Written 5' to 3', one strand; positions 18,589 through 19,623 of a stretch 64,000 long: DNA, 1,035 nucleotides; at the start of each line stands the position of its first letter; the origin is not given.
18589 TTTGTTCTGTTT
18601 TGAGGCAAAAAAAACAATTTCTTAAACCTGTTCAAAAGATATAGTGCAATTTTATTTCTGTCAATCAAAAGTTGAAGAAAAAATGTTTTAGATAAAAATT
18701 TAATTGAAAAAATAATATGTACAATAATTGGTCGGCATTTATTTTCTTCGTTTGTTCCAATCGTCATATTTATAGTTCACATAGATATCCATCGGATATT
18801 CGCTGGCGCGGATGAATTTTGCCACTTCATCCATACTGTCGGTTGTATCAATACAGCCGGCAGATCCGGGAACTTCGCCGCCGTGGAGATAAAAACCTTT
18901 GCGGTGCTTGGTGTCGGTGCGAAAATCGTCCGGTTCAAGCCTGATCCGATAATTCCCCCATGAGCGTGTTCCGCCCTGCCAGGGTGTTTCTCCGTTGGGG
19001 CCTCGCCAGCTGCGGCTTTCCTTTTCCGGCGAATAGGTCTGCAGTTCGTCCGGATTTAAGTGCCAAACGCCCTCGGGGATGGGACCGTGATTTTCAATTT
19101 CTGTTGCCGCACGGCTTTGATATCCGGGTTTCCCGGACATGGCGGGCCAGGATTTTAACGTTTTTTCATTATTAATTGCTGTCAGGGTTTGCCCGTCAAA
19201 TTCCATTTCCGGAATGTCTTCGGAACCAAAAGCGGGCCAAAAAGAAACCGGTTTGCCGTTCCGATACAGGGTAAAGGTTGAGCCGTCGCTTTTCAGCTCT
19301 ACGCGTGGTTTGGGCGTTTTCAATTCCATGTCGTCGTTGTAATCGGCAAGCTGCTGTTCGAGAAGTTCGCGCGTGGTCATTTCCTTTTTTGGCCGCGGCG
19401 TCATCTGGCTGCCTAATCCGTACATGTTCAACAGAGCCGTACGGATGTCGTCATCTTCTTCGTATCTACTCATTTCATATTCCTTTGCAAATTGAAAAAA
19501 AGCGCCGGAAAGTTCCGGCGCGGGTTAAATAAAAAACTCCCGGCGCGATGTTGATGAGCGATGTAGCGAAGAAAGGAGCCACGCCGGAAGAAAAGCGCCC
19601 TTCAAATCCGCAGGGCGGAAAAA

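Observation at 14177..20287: Tlde1/DUF2778-type toxin gene embedded in a same-strand array of eight small multi-pass membrane-protein paralogs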

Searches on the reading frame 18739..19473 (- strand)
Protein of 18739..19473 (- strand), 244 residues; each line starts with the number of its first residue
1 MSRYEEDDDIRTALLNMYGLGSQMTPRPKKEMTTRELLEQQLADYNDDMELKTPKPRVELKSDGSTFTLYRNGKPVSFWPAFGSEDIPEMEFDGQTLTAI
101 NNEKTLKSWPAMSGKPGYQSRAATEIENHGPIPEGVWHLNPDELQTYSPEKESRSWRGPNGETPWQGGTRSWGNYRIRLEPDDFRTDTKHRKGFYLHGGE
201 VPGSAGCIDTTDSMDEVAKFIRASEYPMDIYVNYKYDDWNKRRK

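Call 3: search_protein_families(library=pfam, proteins=[window:18739-19473:-], max_evalue=1)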
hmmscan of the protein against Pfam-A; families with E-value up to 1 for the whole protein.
window:18739-19473:- (244 aa): 3 families
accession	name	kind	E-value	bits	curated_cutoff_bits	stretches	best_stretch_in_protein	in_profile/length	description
PF03734.19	YkuD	-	3.1e-07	31.5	23.4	1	95-222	11-139/146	L,D-transpeptidase catalytic domain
PF10908.13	Tlde1_dom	-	5.7e-06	27.2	30.1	1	111-215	5-101/120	Tlde1 domain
PF06194.16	Phage_Orf51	-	0.1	13.1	27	1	193-225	36-68/80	Phage Conserved Open Reading Frame 51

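Call 4: search_protein_families(library=ncbifam, proteins=[window:18739-19473:-], max_evalue=1)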
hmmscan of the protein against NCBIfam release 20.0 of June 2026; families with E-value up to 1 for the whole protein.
window:18739-19473:- (244 aa): 0 families

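Call 8: find_encoding_contigs(protein=window:18739-19473:-, flank=10000, max_places=8)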
Protein window:18739-19473:- (244 aa): 23 contigs read that carry it; 8 places shown.
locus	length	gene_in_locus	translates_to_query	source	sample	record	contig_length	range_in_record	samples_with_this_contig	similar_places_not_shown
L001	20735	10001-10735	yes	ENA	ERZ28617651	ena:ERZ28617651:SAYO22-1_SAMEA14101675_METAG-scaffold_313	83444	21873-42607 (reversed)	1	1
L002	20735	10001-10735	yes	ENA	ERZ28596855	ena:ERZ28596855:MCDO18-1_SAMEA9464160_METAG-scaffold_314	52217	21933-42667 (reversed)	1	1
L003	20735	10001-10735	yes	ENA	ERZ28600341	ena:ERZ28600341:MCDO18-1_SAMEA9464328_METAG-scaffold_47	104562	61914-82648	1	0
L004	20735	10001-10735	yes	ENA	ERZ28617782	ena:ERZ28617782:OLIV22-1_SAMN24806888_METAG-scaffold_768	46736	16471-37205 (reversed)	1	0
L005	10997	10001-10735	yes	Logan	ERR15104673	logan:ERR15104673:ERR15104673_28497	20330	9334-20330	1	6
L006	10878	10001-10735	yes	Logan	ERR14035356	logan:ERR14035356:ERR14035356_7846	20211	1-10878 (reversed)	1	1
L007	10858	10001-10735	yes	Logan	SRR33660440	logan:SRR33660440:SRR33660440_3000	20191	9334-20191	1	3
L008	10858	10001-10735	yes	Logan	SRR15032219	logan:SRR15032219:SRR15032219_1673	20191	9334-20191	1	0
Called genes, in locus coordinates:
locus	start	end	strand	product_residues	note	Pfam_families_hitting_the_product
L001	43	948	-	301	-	-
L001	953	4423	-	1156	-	PF02811:PHP, PF07733:DNA_pol3_alpha, PF17657:DNA_pol3_finger, PF14579:HHH_6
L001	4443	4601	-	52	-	-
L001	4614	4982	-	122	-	-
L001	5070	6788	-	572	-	-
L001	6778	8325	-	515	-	PF01875:Memo, PF01871:AMMECR1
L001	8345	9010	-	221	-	PF00702:Hydrolase, PF12710:HAD, PF13419:HAD_2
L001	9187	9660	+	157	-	-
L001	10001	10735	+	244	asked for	PF03734:YkuD (weak), PF10908:Tlde1_dom (weak)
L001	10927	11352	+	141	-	-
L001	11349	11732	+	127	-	-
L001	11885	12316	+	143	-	-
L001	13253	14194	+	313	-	-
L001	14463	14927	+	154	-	-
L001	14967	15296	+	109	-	-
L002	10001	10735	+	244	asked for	PF03734:YkuD (weak), PF10908:Tlde1_dom (weak)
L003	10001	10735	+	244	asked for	PF03734:YkuD (weak), PF10908:Tlde1_dom (weak)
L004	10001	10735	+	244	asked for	PF03734:YkuD (weak), PF10908:Tlde1_dom (weak)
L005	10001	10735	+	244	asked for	PF03734:YkuD (weak), PF10908:Tlde1_dom (weak)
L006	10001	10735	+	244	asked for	PF03734:YkuD (weak), PF10908:Tlde1_dom (weak)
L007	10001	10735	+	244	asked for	PF03734:YkuD (weak), PF10908:Tlde1_dom (weak)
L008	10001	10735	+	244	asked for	PF03734:YkuD (weak), PF10908:Tlde1_dom (weak)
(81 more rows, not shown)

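Call 9: find_homologous_proteins(query=window:18739-19473:-, max_evalue=0.001)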
Query window:18739-19473:- (244 aa): 39 proteins with E <= 0.001 among 224 candidates.
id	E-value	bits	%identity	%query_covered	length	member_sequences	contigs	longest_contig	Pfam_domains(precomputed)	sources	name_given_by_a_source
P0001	8.2e-162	555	97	100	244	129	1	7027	PF03734.20,PF10908.14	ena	-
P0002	3.8e-136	470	82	100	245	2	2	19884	PF03734.20,PF10908.14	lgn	-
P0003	8.7e-125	433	76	100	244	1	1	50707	PF03734.20,PF10908.14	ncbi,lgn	-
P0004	1.8e-58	216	47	99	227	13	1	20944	PF03734.20,PF10908.14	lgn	-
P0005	1.1e-57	213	47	99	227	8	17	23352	PF03734.20,PF10908.14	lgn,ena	-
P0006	1.2e-55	207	46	99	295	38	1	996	PF03734.20,PF10908.14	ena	-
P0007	4.5e-53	198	53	78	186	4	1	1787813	-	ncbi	-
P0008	5.1e-41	159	44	87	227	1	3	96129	PF10908.14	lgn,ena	-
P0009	3.7e-38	149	32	99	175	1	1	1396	PF03734.20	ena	-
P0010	2.3e-33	134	36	99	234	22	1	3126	PF10908.14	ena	-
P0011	1.5e-25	108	43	60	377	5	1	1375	PF03734.20,PF04233.20,PF10908.14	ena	-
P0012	1.6e-25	108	43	59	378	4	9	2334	PF03734.20,PF04233.20,PF10908.14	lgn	-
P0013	3.1e-25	107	38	81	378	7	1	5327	PF04233.20,PF10908.14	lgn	-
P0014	2.1e-23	101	41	61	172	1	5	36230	PF10908.14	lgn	-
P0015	2.4e-23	101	82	27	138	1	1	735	-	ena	-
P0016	6.6e-22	96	42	59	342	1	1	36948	PF10908.14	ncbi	-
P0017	1.0e-21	96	39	60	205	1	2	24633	PF10908.14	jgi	jgi:hypothetical protein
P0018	5.6e-21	93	41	53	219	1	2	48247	PF03734.20,PF10908.14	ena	-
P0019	1.5e-19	88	38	60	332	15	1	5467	PF03734.20,PF10908.14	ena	-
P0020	2.7e-19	88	44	52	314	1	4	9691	PF03734.20,PF10908.14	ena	-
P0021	2.8e-19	87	40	53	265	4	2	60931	PF03734.20,PF10908.14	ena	-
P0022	1.9e-18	85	39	52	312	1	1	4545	PF03734.20,PF10908.14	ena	-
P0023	3.1e-18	84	37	58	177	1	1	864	PF03734.20,PF10908.14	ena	-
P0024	5.7e-18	83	39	59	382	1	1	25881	PF03734.20,PF04233.20,PF10908.14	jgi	-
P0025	6.9e-18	83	39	59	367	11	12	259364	PF03734.20,PF04233.20,PF10908.14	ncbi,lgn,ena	-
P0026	7.2e-18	83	39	59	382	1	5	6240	PF03734.20,PF04233.20,PF10908.14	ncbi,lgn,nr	ncbi:MAG TPA: hypothetical protein DD611_03165 [Alphaproteobacteria bacterium]|nr:hypothetical prote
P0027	9.7e-18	82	39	52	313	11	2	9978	PF03734.20,PF10908.14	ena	-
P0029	7.1e-17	80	42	54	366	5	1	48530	PF10908.14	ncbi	-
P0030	7.1e-17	80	42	57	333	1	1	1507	PF10908.14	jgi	-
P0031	3.4e-16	77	34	64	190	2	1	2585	PF03734.20,PF10908.14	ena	-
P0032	1.6e-14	72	40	49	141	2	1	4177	PF03734.20,PF10908.14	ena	-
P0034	3.3e-13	68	44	45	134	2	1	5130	PF03734.20,PF10908.14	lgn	-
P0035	1.1e-12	66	40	47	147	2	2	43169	PF03734.20,PF10908.14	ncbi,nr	ncbi:MAG: DUF2778 domain-containing protein [Gammaproteobacteria bacterium]|nr:DUF2778 domain-contai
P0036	8.8e-11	60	35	60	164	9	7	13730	PF10908.14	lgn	-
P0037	2.1e-7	49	34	55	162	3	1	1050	PF10908.14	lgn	-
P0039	3.2e-6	45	29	76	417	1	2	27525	PF13699.12,PF10908.14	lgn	-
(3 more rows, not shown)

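Call 15: find_encoding_contigs(protein=P0007, flank=10000, max_places=3)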
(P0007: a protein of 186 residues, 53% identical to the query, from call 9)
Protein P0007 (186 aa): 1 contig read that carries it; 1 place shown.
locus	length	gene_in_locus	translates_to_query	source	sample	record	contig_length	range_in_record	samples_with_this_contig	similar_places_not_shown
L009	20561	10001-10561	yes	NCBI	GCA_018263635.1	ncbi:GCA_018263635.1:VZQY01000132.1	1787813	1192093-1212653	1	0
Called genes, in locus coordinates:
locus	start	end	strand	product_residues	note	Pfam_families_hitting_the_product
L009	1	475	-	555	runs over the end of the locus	PF17657:DNA_pol3_finger, PF14579:HHH_6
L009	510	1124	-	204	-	PF07733:DNA_pol3_alpha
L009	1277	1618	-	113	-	-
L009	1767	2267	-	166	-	PF02811:PHP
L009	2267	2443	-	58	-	-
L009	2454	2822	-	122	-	-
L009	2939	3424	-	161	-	-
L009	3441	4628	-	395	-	-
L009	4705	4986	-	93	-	PF01871:AMMECR1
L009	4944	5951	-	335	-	PF01875:Memo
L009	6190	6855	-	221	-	PF00702:Hydrolase, PF12710:HAD, PF13419:HAD_2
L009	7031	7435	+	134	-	-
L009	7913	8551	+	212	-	PF10908:Tlde1_dom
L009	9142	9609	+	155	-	-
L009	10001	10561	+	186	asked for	-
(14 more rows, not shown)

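Call 16: find_encoding_contigs(protein=P0003, flank=10000, max_places=3)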
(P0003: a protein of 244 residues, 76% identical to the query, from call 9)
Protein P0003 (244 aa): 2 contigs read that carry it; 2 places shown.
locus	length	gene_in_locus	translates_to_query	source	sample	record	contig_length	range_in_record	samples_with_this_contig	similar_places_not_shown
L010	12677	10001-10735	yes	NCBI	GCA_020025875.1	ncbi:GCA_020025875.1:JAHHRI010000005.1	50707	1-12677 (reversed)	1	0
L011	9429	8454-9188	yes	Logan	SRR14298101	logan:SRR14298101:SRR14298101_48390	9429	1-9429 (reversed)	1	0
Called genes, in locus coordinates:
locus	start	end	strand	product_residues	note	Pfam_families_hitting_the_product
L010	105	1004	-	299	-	-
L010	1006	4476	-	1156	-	PF02811:PHP, PF07733:DNA_pol3_alpha, PF17657:DNA_pol3_finger, PF14579:HHH_6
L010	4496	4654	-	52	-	-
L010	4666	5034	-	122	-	-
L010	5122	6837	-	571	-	-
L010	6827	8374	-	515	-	PF01875:Memo, PF01871:AMMECR1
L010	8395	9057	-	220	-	PF00702:Hydrolase, PF12710:HAD, PF13419:HAD_2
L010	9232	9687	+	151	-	-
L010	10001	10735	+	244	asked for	PF03734:YkuD, PF10908:Tlde1_dom (weak)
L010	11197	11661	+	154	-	-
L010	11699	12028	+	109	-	-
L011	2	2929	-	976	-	?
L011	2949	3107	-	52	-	-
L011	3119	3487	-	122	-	-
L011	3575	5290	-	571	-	-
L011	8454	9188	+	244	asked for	PF03734:YkuD, PF10908:Tlde1_dom (weak)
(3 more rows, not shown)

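Call 28: find_encoding_contigs(protein=P0005, flank=10000, max_places=4)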
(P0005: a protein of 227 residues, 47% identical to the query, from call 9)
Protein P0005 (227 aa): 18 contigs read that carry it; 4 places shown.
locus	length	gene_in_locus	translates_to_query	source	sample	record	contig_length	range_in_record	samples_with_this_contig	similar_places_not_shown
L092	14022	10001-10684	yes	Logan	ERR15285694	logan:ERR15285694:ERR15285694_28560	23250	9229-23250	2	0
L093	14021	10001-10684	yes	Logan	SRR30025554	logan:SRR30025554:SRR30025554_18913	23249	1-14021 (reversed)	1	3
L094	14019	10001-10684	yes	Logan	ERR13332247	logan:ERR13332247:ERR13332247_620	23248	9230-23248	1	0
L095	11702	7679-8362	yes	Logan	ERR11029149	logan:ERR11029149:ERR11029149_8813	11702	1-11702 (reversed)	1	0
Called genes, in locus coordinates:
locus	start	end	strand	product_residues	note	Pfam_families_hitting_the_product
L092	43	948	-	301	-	-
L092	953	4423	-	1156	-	PF02811:PHP, PF07733:DNA_pol3_alpha, PF17657:DNA_pol3_finger, PF14579:HHH_6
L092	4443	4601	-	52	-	-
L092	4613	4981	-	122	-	-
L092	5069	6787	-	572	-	-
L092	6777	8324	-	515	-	PF01875:Memo, PF01871:AMMECR1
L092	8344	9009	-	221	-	PF00702:Hydrolase, PF12710:HAD, PF13419:HAD_2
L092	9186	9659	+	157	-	-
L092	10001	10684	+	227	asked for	PF03734:YkuD, PF10908:Tlde1_dom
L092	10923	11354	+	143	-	-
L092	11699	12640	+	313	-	-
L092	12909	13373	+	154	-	-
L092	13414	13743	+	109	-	-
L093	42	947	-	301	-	-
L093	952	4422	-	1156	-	PF02811:PHP, PF07733:DNA_pol3_alpha, PF17657:DNA_pol3_finger, PF14579:HHH_6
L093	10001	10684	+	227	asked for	PF03734:YkuD, PF10908:Tlde1_dom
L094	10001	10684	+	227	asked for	PF03734:YkuD, PF10908:Tlde1_dom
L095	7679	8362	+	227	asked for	PF03734:YkuD, PF10908:Tlde1_dom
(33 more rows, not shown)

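Call 29: find_encoding_contigs(protein=P0008, flank=10000, max_places=2)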
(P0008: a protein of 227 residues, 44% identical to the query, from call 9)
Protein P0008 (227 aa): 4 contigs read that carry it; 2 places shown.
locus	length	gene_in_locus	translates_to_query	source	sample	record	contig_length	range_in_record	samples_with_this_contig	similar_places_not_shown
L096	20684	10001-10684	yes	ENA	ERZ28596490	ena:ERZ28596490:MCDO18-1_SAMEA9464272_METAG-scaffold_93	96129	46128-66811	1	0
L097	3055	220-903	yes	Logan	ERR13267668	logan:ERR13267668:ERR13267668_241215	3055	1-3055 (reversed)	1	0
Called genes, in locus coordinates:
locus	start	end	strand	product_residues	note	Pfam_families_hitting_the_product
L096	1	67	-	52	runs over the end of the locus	-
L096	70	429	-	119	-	-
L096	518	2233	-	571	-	-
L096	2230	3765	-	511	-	PF01875:Memo, PF01871:AMMECR1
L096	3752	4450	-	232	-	PF00702:Hydrolase, PF12710:HAD, PF13419:HAD_2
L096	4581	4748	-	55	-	-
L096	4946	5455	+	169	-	-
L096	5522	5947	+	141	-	-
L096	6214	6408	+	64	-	-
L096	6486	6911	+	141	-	-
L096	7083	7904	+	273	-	-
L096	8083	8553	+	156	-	-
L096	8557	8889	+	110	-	-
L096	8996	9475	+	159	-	-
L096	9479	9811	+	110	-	-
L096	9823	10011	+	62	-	-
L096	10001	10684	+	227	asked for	PF10908:Tlde1_dom (weak)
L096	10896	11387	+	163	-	-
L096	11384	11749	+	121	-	-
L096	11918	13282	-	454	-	PF00587:tRNA-synt_2b, PF03129:HGTP_anticodon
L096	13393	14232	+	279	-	PF06888:Put_Phosphatase (weak), PF12710:HAD (faint)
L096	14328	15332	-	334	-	PF00579:tRNA-synt_1b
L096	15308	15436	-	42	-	-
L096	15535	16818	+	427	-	PF02403:Seryl_tRNA_N, PF00587:tRNA-synt_2b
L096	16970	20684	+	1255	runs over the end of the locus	-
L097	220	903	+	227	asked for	PF10908:Tlde1_dom (weak)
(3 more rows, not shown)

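Call 57: predict_structure(alignment_id=A2)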
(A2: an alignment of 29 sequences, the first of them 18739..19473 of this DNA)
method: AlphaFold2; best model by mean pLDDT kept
length: 244 residues; sequences in the alignment: 29
mean_pLDDT: 79.1   pTM: 0.68
mean pLDDT of the five models: 79.1, 77.8, 77.7, 76.9, 76.5
residues with pLDDT >= 90: 89; 70-90: 95; 50-70: 33; < 50: 27
segments of 3 or more residues with pLDDT < 50: 1-26
pLDDT, mean of each block of 10 residues (from residue 1): 41 42 47 69 69 68 83 83 84 95 90 92 91 96 86 68 73 91 92 91 89 92 90 87 55
secondary structure, 60 per line:
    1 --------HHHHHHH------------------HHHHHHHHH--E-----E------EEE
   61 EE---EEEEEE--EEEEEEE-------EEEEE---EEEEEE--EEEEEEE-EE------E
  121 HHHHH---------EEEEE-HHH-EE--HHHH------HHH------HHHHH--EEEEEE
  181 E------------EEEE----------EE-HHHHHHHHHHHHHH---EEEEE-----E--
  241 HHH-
elements in order: H9-15 H34-42 E58-62 E66-71 E74-80 E88-92 E96-101 E104-110 H121-125 E135-139 H149-152 H168-172 E175-181 E194-197 H211-224 E228-232

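Call 61: fold_search(model_id=the predicted structure, library=pdb)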
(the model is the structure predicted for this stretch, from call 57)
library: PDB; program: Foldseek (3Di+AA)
matches with E <= 10: 632; with E <= 0.001: 11
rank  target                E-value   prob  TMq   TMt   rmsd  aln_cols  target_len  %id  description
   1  7uo3_A                1.5e-07  1.00  0.45  0.61   6.5       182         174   22  Co-crystal structure of Salmonella Typhimurium Tlde1a in complex with D-alanine (released 2022-11-02)
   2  7uo8_A                3.0e-07  1.00  0.47  0.63   5.0       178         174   22  Co-crystal structure of Salmonella Typhimurium Tlde1a in complex with D-methionine (released 2022-11-02)
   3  7uma_A                3.2e-07  1.00  0.45  0.63   6.2       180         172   23  Crystal structure of Tlde1a from Salmonella Typhimurium (released 2022-11-02)
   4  4jmn                  4.9e-05  1.00  0.31  0.35  14.8       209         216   15  Crystal structure of LD transpeptidase LdtMt1 from M. tuberculosis (released 2013-10-23)
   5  4a1i_A                7.4e-05  1.00  0.34  0.49  10.8       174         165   17  ykud from B.subtilis (released 2012-09-26)
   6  1y7m_A                1.3e-04  1.00  0.35  0.50   4.4       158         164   18  Crystal Structure of the B. subtilis YkuD protein at 2 A resolution (released 2005-03-01)
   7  5e51_C                2.2e-04  1.00  0.34  0.43  13.8       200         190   18  Crystal structure of Mycobacterium tuberculosis L,D-transpeptidase 1 with Faropenem adduct (released 2016-10-26)
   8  7kgm                  2.2e-04  1.00  0.31  0.16   9.3       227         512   13  C. rodentium YcbB - ertapenem complex (released 2020-11-25)
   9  5e51_A                5.7e-04  1.00  0.32  0.40  12.2       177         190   19  Crystal structure of Mycobacterium tuberculosis L,D-transpeptidase 1 with Faropenem adduct (released 2016-10-26)
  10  3zqd_MODEL_1_A        6.4e-04  1.00  0.31  0.43  10.1       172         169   14  B. subtilis L,D-transpeptidase (released 2012-05-23)
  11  5uwv_C                9.2e-04  1.00  0.32  0.24  12.7       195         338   14  Crystal structure of Mycobacterium abscessus L,D-transpeptidase 2 (released 2017-08-16)
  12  7ajo                  1.2e-03  1.00  0.33  0.18   9.3       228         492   10  The X-ray Structure of L,D-transpeptidase LdtA from Vibrio cholerae in complex with the cross-linking reaction intermedi (released 2021-10-06)
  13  5d7h_B                1.7e-03  1.00  0.33  0.24  12.6       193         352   12  X-RAY CRYSTAL STRUCTURE OF L,D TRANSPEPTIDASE 2 FROM MYCOBACTERIUM TUBERCULOSIS (released 2016-09-28)
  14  5uwv_A                1.9e-03  0.99  0.33  0.25  14.2       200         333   13  Crystal structure of Mycobacterium abscessus L,D-transpeptidase 2 (released 2017-08-16)
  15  4zfq                  1.9e-03  0.99  0.32  0.24  15.7       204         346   11  Structure of M. tuberculosis (3,3) L,D-Transpeptidase, LdtMt5. (Meropenen-adduct form) (released 2015-09-02)
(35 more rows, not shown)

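Call 63: search_dna_similar(query=window:18739-19473:-, collection=phages, mode=protein, max_evalue=0.001, max_rows=15)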
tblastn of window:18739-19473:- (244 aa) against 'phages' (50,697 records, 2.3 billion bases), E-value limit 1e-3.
Records with a match: 2; places in all: 2; records where one place covers at least 80% of the query: 1.
Best place of each record, by identity: 95-99% 1; <60% 1.
By first word of the organism name: Bacteriophage 2.
By host as written in the record: - 2.
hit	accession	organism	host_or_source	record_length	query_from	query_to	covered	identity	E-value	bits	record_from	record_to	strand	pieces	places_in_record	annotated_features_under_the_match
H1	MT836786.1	Bacteriophage sp.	human fecal samples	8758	1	244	100%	97.5%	1e-159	494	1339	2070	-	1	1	record has no annotation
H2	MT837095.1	Bacteriophage sp.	human fecal samples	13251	132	234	42%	40.8%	3e-12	71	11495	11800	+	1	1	record has no annotation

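Call 64: search_dna_similar(query=window:18739-19473:-, collection=plasmids, mode=protein, max_evalue=0.001, max_rows=15)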
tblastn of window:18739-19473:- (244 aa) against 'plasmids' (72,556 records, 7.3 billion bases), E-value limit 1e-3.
Records with a match: 9; places in all: 9; records where one place covers at least 80% of the query: 0.
Best place of each record, by identity: <60% 9.
By first word of the organism name: Ensifer 4; Ralstonia 2; Eleftheria 1; Cupriavidus 1; Ciceribacter 1.
By predicted mobility (MOB-suite, as given by PLSDB): non-mobilizable 5; mobilizable 2; conjugative 2.
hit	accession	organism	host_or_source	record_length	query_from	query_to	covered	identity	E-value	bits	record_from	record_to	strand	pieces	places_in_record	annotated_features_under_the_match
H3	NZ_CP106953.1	Eleftheria terrae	soil sample,soil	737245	89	222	55%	37.4%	1e-15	83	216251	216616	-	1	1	tlde1 domain-containing protein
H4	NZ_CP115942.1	Ralstonia syzygii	Musa sp.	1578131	89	222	55%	36.4%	1e-12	74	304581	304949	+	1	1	none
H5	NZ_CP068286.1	Ralstonia syzygii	Musa balbisiana cultivar Kepok,banana ...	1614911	89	222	55%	36.4%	1e-12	74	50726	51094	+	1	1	record has no annotation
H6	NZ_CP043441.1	Cupriavidus campinensis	cell culture,soil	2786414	88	234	60%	32.9%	1e-11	71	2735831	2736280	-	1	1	none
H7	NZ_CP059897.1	Ciceribacter thiooxidans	mixed culture,soil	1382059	90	234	59%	29.9%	2e-11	70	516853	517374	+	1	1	none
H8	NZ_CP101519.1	Ensifer adhaerens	cell cuture,rhizosphere soil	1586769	121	234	47%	31.5%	8e-10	66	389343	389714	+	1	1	none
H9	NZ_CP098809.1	Ensifer adhaerens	whole organism,soil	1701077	124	234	45%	32.3%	2e-10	68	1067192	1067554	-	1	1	none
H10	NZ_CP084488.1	Ensifer adhaerens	cellculture,soil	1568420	124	234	45%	31.5%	7e-10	66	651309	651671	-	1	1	none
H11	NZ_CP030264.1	Ensifer adhaerens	Zea mays,whole organism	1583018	124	234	45%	31.5%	9e-10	66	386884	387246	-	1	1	none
